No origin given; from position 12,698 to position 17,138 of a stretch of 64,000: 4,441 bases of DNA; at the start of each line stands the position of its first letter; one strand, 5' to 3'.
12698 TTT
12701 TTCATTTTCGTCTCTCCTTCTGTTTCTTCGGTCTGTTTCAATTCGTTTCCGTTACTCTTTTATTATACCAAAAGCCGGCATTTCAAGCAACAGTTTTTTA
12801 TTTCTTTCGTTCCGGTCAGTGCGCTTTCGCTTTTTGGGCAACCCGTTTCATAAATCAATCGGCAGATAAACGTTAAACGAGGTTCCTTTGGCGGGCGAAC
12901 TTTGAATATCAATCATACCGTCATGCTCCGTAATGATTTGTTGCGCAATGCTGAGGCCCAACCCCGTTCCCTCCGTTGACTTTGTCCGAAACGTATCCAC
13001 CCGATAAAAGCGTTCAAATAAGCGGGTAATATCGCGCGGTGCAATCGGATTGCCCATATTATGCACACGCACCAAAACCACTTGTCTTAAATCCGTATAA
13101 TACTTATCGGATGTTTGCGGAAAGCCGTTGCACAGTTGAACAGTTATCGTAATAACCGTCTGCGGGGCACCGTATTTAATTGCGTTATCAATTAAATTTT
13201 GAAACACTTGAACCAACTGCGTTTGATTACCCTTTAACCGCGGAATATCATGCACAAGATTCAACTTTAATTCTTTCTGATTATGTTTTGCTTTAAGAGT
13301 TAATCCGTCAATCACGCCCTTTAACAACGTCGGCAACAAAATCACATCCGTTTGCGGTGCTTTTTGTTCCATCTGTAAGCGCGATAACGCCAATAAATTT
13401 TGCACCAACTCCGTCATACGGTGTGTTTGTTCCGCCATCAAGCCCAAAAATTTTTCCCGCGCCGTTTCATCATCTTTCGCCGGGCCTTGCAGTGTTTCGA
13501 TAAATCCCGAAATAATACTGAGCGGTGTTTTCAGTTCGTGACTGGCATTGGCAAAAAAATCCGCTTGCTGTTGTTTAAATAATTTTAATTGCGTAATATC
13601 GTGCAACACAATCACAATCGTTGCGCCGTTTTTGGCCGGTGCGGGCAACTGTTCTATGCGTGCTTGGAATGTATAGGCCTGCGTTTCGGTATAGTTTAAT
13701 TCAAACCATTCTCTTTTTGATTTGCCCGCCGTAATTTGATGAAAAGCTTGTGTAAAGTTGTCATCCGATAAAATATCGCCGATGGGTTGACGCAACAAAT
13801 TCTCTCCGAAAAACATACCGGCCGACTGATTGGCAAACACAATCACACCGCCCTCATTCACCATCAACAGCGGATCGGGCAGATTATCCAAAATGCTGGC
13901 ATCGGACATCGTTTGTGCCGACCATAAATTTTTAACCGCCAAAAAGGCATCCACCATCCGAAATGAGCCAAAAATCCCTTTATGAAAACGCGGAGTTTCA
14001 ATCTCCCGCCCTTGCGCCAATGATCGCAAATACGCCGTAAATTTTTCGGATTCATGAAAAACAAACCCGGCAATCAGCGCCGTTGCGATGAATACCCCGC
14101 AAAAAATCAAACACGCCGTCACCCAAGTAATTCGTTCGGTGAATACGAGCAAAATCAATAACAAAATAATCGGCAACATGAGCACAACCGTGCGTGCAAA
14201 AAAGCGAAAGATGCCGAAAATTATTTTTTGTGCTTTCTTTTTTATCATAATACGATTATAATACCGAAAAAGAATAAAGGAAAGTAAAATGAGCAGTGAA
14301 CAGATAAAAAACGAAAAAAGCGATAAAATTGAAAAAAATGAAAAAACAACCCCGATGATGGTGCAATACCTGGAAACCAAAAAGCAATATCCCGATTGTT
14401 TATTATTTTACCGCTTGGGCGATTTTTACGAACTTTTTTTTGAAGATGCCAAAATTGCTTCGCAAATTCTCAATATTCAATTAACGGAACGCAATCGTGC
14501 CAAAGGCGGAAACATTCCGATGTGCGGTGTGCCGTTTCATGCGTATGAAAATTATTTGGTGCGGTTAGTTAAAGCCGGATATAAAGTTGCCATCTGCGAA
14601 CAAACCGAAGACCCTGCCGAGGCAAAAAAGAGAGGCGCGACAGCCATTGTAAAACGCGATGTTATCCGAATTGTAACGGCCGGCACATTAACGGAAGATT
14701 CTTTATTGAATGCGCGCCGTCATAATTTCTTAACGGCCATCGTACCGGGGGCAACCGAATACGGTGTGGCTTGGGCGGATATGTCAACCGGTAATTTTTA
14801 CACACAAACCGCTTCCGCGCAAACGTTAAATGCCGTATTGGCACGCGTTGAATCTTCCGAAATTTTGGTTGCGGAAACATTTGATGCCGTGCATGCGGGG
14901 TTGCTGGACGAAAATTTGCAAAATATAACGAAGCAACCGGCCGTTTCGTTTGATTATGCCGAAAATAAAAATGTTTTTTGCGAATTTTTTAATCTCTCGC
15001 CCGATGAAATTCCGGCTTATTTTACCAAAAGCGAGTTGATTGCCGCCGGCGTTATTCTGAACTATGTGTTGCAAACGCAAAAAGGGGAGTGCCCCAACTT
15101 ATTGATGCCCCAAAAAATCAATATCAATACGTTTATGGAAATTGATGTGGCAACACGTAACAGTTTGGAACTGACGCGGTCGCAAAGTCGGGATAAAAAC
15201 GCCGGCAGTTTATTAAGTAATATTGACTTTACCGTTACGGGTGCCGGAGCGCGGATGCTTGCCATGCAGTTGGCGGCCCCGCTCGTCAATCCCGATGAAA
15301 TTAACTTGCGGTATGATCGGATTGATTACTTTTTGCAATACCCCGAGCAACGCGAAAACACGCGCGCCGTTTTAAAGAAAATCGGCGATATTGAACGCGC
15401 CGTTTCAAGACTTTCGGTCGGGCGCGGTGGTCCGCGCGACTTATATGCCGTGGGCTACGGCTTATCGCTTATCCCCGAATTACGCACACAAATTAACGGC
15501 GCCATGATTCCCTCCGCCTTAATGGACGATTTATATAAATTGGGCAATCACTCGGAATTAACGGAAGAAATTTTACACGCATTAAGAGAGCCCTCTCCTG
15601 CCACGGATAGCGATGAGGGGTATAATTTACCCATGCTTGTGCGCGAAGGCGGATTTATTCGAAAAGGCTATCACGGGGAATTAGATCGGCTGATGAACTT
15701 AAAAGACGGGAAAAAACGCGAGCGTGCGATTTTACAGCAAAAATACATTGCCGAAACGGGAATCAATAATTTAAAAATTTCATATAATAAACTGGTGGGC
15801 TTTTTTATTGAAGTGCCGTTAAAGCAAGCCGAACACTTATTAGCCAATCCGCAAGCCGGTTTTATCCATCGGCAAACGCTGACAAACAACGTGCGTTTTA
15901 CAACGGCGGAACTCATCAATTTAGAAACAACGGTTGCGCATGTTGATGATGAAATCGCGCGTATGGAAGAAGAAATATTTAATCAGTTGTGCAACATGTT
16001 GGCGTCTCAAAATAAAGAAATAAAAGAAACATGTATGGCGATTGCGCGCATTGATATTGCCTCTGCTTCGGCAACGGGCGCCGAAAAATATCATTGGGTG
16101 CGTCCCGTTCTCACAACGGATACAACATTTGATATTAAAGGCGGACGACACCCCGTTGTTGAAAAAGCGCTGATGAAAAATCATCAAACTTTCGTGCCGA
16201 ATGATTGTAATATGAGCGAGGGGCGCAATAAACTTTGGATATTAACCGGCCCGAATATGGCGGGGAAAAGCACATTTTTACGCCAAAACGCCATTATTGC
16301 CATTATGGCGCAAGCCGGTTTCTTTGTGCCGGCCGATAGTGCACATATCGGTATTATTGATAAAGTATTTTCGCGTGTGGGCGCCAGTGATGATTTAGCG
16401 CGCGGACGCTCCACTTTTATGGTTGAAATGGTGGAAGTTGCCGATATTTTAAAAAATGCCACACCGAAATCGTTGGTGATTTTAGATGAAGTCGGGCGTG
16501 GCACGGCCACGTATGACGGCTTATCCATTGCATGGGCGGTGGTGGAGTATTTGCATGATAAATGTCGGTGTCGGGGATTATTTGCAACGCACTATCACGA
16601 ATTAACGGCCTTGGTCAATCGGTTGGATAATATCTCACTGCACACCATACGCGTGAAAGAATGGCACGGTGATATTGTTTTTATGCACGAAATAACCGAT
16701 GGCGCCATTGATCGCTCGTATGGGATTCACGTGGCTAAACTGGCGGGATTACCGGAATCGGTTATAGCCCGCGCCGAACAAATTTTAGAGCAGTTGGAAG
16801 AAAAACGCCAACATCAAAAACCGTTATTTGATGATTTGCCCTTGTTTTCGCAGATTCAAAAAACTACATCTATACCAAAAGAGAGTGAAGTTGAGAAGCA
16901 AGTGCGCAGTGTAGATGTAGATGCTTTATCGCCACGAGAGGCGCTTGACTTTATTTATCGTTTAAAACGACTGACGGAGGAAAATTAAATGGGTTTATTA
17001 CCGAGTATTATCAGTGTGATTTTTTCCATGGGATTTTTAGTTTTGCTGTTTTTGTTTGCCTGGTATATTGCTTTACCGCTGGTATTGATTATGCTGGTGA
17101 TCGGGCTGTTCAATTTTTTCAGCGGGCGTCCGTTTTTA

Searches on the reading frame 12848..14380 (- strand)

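Call 81: search_protein_families(library=pfam, proteins=[window:12848-14380:-], max_evalue=1e-8)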
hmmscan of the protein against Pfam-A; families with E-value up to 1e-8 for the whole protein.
window:12848-14380:- (510 aa): 2 families
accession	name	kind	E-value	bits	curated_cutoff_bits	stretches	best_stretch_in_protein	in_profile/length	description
PF02518.31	HATPase_c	-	1.6e-24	86.9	26.4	1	384-508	1-109/111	Histidine kinase-, DNA gyrase B-, and HSP90-like ATPase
PF00512.31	HisKA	-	9.9e-17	61.2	26.9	1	272-336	2-64/66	His Kinase A (phospho-acceptor) domain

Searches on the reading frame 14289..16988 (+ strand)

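Call 82: search_protein_families(library=pfam, proteins=[window:14289-16988:+], max_evalue=1e-8)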
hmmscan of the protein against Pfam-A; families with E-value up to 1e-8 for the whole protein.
window:14289-16988:+ (899 aa): 5 families
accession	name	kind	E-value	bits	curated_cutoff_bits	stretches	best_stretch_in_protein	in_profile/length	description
PF00488.27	MutS_V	-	2.4e-86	288.9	30.2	1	650-837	1-188/188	MutS domain V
PF01624.25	MutS_I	-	2.6e-43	147.3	20.6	1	21-137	1-112/113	MutS domain I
PF05192.23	MutS_III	-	5.6e-36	125.1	34.1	1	288-595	1-194/194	MutS domain III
PF05190.23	MutS_IV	-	4.2e-20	72.3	22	1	460-554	1-91/92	MutS family domain IV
PF05188.22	MutS_II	-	1.3e-15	58.4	25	1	146-271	1-132/133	MutS domain II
